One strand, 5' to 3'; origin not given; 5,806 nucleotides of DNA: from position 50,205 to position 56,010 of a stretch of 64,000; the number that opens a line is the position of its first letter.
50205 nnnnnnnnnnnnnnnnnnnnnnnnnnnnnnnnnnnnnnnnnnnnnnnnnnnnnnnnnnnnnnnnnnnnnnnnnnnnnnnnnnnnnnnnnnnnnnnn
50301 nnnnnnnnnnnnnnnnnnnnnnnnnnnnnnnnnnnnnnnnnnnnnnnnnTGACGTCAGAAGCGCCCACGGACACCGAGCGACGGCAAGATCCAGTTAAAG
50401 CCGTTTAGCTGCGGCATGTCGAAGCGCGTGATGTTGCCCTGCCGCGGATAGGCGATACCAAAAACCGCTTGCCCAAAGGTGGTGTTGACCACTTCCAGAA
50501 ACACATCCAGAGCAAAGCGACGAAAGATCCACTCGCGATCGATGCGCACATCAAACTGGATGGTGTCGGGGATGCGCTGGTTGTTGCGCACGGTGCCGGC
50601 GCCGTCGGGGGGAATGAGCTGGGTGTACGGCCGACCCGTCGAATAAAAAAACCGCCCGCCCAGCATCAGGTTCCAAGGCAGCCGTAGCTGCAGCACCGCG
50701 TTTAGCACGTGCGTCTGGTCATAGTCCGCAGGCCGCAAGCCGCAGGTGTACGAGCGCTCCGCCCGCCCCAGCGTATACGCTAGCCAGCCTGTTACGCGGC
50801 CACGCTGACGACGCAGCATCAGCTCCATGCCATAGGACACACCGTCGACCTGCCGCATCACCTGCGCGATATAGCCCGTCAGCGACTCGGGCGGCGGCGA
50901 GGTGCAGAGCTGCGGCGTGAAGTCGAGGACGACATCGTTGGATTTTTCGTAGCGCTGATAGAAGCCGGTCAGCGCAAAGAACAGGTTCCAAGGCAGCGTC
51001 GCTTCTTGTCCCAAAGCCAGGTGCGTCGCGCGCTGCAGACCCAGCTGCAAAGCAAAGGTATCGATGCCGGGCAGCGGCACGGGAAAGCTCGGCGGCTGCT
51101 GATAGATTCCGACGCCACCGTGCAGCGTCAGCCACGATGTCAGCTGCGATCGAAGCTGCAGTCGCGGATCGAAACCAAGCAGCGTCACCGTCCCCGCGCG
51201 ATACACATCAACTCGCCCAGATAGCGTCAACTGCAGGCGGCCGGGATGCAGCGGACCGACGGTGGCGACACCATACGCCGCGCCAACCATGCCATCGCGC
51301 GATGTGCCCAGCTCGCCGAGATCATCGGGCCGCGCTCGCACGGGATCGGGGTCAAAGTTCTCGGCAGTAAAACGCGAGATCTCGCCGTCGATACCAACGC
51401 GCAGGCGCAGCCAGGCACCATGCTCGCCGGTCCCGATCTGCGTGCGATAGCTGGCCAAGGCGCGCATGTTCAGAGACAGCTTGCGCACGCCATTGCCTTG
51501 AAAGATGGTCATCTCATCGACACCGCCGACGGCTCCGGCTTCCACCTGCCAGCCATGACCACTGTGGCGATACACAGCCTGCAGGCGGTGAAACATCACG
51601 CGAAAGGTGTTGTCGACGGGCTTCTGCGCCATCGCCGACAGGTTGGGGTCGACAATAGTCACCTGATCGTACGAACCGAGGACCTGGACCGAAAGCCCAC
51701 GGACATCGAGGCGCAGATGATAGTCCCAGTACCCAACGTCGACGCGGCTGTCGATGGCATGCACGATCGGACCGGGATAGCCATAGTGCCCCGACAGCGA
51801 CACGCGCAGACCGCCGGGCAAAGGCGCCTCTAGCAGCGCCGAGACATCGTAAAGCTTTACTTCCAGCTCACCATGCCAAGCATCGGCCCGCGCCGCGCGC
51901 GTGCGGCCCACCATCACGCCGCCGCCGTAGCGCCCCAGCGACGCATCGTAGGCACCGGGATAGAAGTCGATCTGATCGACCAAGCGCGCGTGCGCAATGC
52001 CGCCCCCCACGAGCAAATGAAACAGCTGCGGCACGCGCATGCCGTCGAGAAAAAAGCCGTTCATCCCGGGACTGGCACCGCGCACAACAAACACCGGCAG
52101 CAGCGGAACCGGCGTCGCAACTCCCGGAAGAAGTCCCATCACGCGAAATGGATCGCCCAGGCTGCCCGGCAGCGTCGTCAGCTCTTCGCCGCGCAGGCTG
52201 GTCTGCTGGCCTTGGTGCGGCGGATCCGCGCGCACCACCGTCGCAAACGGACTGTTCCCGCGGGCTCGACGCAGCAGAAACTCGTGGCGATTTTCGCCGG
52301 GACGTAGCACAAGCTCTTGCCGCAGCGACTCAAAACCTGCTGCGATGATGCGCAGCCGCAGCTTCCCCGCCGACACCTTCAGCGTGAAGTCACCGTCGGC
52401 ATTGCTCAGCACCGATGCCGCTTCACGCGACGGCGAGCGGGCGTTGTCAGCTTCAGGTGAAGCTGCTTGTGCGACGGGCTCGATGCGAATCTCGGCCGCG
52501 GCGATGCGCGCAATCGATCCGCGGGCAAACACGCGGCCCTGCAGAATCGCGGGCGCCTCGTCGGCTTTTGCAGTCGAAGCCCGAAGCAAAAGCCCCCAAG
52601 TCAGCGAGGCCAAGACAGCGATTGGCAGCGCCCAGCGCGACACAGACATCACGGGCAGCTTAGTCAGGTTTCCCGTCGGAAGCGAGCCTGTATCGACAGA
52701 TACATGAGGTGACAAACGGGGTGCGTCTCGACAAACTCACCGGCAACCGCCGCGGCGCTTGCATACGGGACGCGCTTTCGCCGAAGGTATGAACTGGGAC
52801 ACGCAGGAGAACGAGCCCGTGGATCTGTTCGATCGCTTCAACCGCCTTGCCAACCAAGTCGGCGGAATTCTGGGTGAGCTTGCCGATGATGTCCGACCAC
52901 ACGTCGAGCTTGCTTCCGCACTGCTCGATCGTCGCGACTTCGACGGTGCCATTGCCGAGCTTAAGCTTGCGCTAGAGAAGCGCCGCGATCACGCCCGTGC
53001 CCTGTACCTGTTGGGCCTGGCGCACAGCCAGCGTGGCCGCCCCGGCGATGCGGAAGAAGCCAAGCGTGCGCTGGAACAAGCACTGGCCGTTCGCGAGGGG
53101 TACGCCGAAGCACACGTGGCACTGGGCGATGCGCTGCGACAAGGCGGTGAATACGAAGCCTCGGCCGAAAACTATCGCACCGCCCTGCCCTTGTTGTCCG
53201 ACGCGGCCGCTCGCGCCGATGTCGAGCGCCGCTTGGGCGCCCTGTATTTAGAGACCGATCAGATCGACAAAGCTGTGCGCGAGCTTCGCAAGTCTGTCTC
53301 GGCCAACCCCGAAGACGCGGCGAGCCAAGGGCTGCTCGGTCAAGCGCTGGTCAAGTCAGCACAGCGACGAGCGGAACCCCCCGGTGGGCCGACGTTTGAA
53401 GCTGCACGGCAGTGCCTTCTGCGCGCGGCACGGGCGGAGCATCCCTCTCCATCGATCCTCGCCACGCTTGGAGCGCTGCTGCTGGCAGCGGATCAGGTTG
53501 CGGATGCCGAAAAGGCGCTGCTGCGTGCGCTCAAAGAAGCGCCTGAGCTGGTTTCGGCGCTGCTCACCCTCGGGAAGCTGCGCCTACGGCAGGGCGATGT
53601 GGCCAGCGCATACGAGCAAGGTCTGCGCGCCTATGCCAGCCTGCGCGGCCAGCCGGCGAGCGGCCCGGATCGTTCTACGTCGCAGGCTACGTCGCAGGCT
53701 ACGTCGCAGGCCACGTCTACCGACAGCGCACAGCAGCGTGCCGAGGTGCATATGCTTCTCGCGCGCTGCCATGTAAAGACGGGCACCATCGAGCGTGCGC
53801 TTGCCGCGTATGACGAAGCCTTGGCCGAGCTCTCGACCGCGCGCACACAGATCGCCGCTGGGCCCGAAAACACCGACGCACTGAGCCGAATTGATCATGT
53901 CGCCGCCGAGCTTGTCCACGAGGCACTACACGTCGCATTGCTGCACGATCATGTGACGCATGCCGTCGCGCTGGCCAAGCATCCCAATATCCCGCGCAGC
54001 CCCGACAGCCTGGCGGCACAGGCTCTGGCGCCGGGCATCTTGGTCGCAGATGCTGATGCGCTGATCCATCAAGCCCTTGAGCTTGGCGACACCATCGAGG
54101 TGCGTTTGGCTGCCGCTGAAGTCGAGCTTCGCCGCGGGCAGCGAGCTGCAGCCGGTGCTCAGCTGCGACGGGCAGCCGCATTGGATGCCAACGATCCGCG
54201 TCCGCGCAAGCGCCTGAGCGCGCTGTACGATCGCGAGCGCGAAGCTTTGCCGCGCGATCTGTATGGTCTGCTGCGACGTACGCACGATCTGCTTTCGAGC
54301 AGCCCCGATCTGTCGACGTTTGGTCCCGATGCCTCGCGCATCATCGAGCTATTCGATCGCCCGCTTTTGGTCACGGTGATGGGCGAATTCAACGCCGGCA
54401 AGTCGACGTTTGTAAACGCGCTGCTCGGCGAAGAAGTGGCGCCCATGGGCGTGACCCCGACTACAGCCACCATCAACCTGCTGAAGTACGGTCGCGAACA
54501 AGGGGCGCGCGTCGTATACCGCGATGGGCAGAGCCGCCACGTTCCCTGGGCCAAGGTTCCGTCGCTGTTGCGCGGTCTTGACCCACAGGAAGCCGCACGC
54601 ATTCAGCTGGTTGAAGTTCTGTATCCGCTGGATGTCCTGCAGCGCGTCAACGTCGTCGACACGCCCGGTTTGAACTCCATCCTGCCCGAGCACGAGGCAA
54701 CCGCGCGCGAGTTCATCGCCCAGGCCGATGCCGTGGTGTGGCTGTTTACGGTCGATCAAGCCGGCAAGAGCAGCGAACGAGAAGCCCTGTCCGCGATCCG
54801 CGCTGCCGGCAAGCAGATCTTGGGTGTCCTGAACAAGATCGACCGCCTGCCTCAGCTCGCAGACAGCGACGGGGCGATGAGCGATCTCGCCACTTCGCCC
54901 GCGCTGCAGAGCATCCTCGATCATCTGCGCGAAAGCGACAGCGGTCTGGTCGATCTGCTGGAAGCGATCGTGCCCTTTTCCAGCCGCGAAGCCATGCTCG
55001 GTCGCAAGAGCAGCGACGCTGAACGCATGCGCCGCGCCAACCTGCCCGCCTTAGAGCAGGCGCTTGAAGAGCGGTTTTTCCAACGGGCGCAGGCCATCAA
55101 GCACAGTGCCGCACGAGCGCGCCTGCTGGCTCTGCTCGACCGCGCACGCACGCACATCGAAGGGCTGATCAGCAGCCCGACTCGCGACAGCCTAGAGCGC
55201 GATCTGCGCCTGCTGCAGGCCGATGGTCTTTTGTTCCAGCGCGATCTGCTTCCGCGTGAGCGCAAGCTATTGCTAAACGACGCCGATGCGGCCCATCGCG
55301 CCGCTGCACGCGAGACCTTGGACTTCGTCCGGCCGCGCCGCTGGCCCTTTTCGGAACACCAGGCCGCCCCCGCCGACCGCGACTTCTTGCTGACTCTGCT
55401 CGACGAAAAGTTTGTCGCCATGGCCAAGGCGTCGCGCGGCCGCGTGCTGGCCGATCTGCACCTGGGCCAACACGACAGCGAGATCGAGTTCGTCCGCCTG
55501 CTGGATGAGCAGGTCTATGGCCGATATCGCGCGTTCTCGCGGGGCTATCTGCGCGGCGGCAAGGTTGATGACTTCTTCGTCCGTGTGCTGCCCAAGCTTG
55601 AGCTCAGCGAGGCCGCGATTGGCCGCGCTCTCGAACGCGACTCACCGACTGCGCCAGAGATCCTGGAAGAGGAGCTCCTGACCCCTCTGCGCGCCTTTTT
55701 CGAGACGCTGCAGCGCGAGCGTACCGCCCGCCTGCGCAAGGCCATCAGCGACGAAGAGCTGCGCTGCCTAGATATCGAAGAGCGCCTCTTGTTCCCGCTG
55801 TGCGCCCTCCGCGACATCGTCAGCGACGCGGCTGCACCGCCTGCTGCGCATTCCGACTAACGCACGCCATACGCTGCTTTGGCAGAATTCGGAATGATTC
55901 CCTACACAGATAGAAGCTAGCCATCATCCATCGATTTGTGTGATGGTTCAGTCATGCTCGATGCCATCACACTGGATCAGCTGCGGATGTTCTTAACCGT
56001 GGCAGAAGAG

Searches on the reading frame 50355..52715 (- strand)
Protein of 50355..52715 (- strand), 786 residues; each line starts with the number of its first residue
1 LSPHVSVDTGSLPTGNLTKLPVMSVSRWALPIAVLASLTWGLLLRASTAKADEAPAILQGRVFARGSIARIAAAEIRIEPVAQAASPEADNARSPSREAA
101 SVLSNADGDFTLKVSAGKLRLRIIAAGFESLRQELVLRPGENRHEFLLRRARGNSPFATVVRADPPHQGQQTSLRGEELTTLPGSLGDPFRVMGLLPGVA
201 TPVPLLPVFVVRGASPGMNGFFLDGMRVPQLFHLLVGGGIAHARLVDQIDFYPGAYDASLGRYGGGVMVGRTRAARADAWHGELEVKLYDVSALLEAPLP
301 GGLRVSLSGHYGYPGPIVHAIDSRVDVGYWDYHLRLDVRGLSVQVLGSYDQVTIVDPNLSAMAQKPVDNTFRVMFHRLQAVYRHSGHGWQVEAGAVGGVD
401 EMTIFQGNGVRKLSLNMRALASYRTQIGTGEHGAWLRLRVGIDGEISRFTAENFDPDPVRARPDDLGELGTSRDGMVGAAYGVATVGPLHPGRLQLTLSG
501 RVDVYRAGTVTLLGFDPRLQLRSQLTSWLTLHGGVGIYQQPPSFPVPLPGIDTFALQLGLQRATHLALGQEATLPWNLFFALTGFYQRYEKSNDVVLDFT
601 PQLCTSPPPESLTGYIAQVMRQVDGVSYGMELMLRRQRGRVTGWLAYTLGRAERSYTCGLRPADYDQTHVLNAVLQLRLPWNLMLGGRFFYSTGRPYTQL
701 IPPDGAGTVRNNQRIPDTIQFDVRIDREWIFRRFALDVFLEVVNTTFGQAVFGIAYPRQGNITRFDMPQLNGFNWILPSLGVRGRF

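Call 3: search_protein_families(library=pfam, proteins=[window:50355-52715:-], max_evalue=0.01)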
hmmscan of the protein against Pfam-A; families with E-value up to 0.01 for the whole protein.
window:50355-52715:- (786 aa): 3 families
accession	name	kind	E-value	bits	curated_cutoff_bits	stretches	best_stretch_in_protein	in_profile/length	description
PF00593.30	TonB_dep_Rec_b-barrel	-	2.9e-07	31.1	27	1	422-729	120-421/436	TonB dependent receptor-like, beta-barrel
PF13620.12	CarboxypepD_reg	-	4.5e-05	24.1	32.3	1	91-142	27-74/82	Carboxypeptidase regulatory-like domain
PF13715.12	CarbopepD_reg_2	-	0.0036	17.7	32.2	1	102-148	28-76/88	CarboxypepD_reg-like domain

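Call 4: search_protein_families(library=ncbifam, proteins=[window:50355-52715:-], max_evalue=0.01)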
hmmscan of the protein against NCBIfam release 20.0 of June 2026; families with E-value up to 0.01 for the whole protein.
window:50355-52715:- (786 aa): 0 families

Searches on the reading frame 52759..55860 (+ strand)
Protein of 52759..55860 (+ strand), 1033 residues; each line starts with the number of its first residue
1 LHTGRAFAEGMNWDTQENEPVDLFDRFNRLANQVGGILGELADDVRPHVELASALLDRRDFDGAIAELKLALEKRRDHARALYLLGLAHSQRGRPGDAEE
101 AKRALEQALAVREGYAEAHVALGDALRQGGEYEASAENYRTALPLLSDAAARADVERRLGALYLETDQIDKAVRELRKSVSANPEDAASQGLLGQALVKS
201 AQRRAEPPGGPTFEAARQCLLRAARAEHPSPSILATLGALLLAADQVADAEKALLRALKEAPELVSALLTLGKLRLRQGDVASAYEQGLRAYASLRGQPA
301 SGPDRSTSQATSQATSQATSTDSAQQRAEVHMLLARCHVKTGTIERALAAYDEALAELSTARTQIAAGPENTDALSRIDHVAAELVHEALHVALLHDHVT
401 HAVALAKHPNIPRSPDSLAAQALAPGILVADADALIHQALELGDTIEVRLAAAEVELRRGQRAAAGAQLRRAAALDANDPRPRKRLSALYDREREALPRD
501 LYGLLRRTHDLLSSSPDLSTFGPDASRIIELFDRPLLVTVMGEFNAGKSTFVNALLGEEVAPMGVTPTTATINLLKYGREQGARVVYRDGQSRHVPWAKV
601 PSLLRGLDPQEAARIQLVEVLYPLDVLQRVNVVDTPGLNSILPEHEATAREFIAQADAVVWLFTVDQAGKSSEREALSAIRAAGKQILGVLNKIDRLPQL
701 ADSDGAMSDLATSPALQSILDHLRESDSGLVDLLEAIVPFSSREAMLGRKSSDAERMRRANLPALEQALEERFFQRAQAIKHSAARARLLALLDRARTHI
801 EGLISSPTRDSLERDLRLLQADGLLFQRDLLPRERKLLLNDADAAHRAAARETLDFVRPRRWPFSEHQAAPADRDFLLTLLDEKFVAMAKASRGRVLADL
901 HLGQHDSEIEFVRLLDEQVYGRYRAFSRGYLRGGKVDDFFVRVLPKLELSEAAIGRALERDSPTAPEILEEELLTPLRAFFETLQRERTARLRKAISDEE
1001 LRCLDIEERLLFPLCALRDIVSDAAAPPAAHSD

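Call 65: search_protein_families(library=pfam, proteins=[window:52759-55860:+], max_evalue=0.001)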
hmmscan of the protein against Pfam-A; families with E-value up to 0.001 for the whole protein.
window:52759-55860:+ (1033 aa): 13 families
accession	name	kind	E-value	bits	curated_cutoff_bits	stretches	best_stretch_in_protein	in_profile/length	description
PF00350.29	Dynamin_N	-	9.3e-24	84.8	27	1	538-694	1-168/168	Dynamin family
PF13414.12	TPR_11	-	4.4e-15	55.5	26.8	0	54-92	3-41/42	TPR repeat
PF14559.12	TPR_19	-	6.9e-15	55.6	25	2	55-100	1-46/68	Tetratricopeptide repeat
PF07719.23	TPR_2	-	8.6e-13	47.8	27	0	328-356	1-29/34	Tetratricopeptide repeat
PF13432.12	TPR_16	-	1.8e-12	47.9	32.7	2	50-100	2-52/65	Tetratricopeptide repeat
PF00515.34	TPR_1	-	6.4e-12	45.2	27.8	0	116-143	1-28/34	Tetratricopeptide repeat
PF01926.29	MMR_HSR1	-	1e-10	42.2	21.9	1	538-693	2-113/113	50S ribosome-binding GTPase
PF13181.12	TPR_8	-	4.4e-10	39.4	25.7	0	158-186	6-34/34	Tetratricopeptide repeat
PF13431.12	TPR_17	-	5.7e-10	39.1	24.4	0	71-100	5-34/34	Tetratricopeptide repeat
PF13428.12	TPR_14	-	7.2e-10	39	23.5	0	232-274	2-44/44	Tetratricopeptide repeat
PF00009.33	GTP_EFTU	-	6.4e-07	29.6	26.5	1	538-704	6-135/188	Elongation factor Tu GTP binding domain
PF13424.12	TPR_12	-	2.2e-06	28.2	30.1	0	116-181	3-73/77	Tetratricopeptide repeat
PF12895.13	ANAPC3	-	0.00037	21.2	27.2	0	325-354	20-49/82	Anaphase-promoting complex, cyclosome, subunit 3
